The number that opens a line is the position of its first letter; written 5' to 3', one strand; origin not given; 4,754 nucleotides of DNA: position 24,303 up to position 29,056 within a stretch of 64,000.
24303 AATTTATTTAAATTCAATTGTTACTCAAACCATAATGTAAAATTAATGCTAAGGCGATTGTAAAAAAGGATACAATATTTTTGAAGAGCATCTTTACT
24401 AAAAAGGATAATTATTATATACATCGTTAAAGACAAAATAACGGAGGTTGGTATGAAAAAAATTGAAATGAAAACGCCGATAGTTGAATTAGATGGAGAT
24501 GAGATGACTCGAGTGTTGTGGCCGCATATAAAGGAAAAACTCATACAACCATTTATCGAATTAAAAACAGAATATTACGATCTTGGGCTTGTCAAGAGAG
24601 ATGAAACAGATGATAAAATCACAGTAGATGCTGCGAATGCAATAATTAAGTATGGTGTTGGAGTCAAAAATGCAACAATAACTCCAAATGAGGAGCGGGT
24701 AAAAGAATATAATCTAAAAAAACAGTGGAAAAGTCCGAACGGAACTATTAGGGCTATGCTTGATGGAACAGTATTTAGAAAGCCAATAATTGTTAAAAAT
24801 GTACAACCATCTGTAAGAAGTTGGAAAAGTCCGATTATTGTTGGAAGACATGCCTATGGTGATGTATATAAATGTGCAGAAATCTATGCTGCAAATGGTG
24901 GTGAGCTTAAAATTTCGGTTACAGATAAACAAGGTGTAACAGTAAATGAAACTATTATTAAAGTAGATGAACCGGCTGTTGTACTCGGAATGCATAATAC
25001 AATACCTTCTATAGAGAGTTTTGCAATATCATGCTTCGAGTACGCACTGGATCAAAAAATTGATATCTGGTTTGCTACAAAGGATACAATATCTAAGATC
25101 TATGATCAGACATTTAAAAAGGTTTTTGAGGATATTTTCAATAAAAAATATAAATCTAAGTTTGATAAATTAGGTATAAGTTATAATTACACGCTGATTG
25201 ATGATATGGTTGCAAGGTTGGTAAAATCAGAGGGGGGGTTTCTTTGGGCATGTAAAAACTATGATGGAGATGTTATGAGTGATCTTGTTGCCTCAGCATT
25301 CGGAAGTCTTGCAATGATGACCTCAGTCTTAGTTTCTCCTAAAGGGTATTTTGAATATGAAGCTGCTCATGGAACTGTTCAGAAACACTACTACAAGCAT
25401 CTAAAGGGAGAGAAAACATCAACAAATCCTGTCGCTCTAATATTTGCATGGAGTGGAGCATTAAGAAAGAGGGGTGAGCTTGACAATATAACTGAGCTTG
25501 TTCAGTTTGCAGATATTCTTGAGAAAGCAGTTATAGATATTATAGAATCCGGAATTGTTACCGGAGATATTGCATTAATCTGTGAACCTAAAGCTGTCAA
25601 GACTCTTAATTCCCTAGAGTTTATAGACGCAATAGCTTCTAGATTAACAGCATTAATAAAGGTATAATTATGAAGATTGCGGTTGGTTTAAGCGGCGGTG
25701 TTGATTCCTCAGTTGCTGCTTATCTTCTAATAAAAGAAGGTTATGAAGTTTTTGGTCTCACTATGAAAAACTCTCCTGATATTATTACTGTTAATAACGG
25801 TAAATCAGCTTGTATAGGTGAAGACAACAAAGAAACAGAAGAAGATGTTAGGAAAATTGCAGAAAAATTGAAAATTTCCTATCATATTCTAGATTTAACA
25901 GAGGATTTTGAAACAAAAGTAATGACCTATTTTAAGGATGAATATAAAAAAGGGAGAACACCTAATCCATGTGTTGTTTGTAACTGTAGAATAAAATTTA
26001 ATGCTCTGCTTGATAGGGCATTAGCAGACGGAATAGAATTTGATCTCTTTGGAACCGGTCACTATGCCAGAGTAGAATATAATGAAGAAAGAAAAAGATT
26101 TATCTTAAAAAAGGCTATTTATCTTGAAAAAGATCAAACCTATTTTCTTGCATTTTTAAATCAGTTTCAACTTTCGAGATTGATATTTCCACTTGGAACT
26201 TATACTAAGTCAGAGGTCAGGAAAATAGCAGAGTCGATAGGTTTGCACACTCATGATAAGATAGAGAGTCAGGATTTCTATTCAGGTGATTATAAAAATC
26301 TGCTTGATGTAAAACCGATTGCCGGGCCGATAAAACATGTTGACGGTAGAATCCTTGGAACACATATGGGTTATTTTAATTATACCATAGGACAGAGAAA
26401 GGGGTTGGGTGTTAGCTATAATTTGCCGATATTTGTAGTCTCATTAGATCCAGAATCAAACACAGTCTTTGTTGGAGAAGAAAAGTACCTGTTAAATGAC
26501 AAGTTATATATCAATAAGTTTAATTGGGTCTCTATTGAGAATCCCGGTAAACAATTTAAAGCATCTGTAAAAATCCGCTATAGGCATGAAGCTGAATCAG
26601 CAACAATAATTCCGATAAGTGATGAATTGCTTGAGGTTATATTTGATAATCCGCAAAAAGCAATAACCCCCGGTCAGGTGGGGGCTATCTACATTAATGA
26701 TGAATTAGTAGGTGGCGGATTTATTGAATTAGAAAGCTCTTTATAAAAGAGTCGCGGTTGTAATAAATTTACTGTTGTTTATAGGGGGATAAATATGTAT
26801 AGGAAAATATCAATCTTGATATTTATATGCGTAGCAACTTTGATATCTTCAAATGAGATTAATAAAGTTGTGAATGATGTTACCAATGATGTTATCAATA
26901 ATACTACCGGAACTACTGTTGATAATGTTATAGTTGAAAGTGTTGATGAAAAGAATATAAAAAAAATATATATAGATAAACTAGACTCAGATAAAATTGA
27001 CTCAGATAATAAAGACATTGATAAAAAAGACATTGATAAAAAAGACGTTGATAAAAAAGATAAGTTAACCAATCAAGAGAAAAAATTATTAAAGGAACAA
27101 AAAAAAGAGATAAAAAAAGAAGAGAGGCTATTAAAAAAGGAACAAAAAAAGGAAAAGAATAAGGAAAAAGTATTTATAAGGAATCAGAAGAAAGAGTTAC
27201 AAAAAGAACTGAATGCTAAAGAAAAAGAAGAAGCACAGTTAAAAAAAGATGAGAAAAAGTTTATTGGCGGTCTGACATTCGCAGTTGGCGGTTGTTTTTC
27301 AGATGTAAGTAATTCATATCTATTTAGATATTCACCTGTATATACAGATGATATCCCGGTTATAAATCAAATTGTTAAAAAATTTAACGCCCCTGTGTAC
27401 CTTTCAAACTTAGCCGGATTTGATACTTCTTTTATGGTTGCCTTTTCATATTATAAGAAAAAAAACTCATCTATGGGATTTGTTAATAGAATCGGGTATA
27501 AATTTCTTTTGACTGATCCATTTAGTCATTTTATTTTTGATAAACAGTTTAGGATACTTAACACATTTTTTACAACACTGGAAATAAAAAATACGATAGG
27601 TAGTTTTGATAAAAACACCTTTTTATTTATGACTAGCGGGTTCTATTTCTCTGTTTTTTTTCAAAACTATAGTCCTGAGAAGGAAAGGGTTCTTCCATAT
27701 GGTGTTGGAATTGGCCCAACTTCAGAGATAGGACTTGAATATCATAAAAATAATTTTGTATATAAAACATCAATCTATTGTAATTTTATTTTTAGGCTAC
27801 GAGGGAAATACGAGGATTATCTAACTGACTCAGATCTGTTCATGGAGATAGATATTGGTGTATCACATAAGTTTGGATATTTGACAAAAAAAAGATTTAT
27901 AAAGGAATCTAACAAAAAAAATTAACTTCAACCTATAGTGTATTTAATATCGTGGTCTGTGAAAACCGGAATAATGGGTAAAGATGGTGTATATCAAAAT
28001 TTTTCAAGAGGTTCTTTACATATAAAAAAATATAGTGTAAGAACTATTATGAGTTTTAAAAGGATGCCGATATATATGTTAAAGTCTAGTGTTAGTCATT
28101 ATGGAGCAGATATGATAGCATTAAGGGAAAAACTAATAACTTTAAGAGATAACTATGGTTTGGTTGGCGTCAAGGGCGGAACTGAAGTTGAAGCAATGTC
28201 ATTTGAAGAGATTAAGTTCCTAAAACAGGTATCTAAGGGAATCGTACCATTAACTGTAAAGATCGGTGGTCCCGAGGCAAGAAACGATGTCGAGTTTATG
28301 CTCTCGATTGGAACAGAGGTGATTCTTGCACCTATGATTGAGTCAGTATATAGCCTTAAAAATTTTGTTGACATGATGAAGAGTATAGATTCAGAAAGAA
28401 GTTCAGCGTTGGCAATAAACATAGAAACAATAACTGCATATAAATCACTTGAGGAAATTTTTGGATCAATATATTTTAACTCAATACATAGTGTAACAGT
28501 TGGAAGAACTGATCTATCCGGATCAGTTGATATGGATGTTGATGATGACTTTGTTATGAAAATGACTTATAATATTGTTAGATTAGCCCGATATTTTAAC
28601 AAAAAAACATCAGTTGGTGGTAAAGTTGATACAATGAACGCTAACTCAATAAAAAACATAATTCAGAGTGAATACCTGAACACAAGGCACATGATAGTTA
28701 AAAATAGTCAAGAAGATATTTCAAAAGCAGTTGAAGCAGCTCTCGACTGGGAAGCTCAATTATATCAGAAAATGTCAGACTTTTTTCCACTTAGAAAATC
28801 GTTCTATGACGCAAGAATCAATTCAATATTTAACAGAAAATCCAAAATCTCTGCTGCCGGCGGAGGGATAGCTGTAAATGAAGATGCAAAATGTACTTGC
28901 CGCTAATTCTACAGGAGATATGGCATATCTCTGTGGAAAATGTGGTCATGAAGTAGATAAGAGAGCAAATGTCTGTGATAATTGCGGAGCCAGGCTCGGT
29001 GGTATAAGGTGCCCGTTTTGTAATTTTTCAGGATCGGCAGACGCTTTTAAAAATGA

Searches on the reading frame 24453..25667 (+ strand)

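Call 85: search_protein_families(library=pfam, proteins=[window:24453-25667:+])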
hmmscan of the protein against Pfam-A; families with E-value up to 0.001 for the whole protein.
window:24453-25667:+ (404 aa): 1 family
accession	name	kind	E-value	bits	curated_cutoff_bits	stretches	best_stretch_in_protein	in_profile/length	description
PF00180.25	Iso_dh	-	1.7e-50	172.7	27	1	9-385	5-342/348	Isocitrate/isopropylmalate dehydrogenase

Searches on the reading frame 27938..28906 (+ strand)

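Call 85: search_protein_families(library=pfam, proteins=[window:27938-28906:+])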
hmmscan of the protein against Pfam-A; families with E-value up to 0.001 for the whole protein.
window:27938-28906:+ (322 aa): 1 family
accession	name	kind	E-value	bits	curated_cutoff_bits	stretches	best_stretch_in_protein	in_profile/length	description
PF03328.21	HpcH_HpaI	-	1.3e-05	25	25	1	114-200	74-161/221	HpcH/HpaI aldolase/citrate lyase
